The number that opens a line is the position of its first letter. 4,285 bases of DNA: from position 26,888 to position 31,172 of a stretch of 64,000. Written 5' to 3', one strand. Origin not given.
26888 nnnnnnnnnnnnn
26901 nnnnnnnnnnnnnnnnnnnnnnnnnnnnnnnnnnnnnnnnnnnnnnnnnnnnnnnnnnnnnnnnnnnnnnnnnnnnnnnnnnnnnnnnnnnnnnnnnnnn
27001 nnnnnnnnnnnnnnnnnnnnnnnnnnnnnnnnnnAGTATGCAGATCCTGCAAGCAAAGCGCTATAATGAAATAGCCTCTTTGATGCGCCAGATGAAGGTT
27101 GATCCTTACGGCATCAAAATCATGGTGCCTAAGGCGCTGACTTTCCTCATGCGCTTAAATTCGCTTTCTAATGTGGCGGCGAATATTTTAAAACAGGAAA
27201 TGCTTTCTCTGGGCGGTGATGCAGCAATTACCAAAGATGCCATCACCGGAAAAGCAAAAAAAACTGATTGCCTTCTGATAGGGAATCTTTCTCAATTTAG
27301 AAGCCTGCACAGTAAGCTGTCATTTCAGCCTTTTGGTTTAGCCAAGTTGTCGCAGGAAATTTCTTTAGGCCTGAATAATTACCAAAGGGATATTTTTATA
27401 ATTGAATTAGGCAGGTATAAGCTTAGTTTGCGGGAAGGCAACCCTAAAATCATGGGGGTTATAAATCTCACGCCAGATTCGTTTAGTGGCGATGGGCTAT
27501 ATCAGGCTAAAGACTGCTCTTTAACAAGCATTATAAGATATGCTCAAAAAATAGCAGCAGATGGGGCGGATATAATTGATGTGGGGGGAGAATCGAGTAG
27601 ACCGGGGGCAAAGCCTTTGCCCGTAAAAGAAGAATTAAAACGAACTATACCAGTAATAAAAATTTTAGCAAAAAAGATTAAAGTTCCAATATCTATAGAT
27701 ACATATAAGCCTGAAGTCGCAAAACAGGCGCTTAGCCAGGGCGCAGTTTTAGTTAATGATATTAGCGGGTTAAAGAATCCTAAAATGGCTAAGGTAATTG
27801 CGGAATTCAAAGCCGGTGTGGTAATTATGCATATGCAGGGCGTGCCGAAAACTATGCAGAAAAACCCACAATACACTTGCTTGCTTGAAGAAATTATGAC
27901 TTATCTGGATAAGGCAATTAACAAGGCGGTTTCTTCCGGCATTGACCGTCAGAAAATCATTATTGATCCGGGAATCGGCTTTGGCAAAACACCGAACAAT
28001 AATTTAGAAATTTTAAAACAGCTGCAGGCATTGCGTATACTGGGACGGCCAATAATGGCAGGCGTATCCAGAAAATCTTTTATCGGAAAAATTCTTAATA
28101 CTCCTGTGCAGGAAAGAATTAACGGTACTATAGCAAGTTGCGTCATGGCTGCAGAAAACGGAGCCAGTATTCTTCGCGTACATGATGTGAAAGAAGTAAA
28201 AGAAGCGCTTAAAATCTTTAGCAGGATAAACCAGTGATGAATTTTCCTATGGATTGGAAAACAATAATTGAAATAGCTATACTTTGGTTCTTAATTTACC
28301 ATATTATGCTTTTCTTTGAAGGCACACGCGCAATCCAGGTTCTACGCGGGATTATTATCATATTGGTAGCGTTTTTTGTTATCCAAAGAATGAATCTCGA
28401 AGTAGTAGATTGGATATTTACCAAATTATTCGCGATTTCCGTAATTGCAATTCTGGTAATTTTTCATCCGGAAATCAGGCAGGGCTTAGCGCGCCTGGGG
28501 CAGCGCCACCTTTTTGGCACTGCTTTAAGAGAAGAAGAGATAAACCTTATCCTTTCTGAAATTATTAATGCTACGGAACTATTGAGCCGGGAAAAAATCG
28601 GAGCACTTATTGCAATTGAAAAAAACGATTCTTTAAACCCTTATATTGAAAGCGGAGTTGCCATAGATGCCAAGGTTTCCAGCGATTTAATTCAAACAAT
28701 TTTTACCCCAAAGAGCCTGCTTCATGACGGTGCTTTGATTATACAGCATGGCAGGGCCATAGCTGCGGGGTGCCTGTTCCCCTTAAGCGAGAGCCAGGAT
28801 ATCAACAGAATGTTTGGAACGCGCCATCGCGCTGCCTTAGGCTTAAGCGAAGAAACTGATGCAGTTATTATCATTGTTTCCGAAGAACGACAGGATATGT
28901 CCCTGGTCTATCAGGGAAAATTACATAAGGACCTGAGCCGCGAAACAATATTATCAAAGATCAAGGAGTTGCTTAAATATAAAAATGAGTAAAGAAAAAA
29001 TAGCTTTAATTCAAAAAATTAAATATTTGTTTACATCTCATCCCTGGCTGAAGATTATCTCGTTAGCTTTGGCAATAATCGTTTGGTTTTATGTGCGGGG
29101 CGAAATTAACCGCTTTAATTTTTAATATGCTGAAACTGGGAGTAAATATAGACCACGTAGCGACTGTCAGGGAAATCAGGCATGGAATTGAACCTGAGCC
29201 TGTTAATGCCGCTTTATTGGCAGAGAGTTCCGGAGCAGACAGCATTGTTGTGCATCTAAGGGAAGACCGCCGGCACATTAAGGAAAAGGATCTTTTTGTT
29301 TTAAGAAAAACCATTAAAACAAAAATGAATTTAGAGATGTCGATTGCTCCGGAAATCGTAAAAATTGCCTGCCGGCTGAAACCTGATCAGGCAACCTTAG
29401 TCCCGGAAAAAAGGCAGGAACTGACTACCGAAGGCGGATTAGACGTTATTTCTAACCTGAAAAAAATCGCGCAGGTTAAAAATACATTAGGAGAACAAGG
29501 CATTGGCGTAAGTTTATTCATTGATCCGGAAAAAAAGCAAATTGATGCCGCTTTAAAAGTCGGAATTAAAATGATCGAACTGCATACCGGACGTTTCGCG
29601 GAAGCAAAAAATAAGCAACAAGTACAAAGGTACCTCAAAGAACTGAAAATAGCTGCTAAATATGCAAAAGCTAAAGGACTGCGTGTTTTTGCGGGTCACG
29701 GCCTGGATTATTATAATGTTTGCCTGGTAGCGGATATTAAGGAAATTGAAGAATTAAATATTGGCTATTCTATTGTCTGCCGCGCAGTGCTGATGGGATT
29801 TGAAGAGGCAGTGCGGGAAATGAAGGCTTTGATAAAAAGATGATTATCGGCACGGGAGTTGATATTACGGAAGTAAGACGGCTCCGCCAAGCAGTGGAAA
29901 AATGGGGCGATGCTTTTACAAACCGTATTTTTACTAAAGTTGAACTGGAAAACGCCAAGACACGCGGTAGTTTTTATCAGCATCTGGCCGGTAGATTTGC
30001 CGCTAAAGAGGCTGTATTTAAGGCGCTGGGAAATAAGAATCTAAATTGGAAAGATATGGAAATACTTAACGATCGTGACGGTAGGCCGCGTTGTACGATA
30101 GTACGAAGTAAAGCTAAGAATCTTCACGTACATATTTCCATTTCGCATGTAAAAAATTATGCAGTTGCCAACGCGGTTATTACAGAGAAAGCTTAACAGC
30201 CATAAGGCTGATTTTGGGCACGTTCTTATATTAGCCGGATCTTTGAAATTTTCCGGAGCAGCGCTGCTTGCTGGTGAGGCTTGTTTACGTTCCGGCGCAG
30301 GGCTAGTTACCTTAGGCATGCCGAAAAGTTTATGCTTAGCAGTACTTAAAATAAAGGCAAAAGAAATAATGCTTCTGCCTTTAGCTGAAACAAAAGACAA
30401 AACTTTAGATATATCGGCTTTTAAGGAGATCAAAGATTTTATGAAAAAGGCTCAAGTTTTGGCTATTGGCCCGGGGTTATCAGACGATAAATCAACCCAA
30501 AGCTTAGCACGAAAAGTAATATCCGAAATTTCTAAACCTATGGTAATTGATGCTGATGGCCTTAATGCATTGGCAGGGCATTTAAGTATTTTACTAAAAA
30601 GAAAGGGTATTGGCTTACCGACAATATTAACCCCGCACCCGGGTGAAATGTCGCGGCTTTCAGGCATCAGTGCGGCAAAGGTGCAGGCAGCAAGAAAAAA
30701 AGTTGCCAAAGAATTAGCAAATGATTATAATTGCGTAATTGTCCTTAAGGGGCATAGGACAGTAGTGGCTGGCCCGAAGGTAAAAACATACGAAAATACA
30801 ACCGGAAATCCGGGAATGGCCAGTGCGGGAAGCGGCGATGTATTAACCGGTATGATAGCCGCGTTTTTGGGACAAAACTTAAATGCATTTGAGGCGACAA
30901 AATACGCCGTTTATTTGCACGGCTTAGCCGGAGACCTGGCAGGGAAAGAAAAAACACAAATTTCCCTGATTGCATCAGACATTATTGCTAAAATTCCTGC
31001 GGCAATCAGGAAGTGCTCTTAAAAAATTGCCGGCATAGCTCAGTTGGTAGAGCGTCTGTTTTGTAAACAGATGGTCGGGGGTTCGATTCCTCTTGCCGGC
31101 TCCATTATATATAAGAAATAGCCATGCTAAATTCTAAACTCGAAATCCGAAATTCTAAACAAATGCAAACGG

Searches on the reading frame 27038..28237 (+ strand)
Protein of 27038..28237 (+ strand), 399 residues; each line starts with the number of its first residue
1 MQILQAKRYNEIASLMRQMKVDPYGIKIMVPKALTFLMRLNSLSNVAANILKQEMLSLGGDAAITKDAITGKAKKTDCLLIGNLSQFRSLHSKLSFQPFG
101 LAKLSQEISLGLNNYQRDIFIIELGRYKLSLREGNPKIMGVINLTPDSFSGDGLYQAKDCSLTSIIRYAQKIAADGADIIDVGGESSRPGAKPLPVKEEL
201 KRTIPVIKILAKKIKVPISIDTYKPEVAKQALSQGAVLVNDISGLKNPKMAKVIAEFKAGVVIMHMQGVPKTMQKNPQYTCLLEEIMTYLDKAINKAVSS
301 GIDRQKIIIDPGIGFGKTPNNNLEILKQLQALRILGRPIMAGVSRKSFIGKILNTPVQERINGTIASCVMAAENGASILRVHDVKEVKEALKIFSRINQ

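Call 39: search_protein_families(library=pfam, proteins=[window:27038-28237:+], max_evalue=0.001)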
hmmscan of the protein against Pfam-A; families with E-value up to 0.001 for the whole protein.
window:27038-28237:+ (399 aa): 1 family
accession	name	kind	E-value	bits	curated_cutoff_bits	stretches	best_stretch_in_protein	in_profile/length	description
PF00809.28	Pterin_bind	-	1.7e-82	277.2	25.5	1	139-382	1-244/244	Pterin binding enzyme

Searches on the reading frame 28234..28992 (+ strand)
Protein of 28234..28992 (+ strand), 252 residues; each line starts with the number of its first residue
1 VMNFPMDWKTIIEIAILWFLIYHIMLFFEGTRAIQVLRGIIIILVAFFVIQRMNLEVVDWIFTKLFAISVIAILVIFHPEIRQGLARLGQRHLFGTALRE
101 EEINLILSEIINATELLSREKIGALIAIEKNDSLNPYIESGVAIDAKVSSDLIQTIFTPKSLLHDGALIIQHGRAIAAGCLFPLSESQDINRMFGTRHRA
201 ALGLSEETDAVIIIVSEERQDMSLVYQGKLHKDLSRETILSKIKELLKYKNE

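Call 39: search_protein_families(library=pfam, proteins=[window:28234-28992:+], max_evalue=0.001)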
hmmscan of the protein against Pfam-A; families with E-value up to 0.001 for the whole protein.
window:28234-28992:+ (252 aa): 2 families
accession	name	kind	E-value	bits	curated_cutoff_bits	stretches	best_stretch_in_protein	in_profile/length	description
PF02457.21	DAC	-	6.2e-41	139.2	27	1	112-230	2-119/119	DisA bacterial checkpoint controller nucleotide-binding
PF19293.4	CdaA_N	-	6.7e-06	26.6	23.8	1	4-81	3-81/81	CdaA N-terminal transmembrane domain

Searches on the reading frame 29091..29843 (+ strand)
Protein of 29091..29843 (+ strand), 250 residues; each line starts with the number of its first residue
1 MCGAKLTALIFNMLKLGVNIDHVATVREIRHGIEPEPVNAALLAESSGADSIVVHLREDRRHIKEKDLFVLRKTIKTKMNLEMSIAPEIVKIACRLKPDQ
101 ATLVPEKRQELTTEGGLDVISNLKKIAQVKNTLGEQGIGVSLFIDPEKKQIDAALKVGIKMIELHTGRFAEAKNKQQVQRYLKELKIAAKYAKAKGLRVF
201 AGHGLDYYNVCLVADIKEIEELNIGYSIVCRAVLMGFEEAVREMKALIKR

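Call 39: search_protein_families(library=pfam, proteins=[window:29091-29843:+], max_evalue=0.001)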
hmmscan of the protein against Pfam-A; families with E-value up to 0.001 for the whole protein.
window:29091-29843:+ (250 aa): 2 families
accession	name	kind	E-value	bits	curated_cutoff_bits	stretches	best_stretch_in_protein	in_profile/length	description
PF03740.19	PdxJ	-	1.8e-96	322.3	24.5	1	15-248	1-234/234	Pyridoxal phosphate biosynthesis protein PdxJ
PF01261.30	AP_endonuc_2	-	0.00017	21.8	31.1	1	148-199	71-122/249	Xylose isomerase-like TIM barrel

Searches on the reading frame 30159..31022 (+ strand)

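Call 39: search_protein_families(library=pfam, proteins=[window:30159-31022:+], max_evalue=0.001)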
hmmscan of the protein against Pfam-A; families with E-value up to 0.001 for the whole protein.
window:30159-31022:+ (287 aa): 3 families
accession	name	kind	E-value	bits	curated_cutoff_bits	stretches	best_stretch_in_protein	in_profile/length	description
PF01256.23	Carb_kinase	-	2.8e-58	197.7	27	1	22-280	1-241/242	NAD(P)H-hydrate dehydratase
PF02110.20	HK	-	1.1e-10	41.7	27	1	87-266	39-227/247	Hydroxyethylthiazole kinase family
PF08543.17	Phos_pyr_kin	-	1.2e-06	28.5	27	1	122-250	88-224/246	Phosphomethylpyrimidine kinase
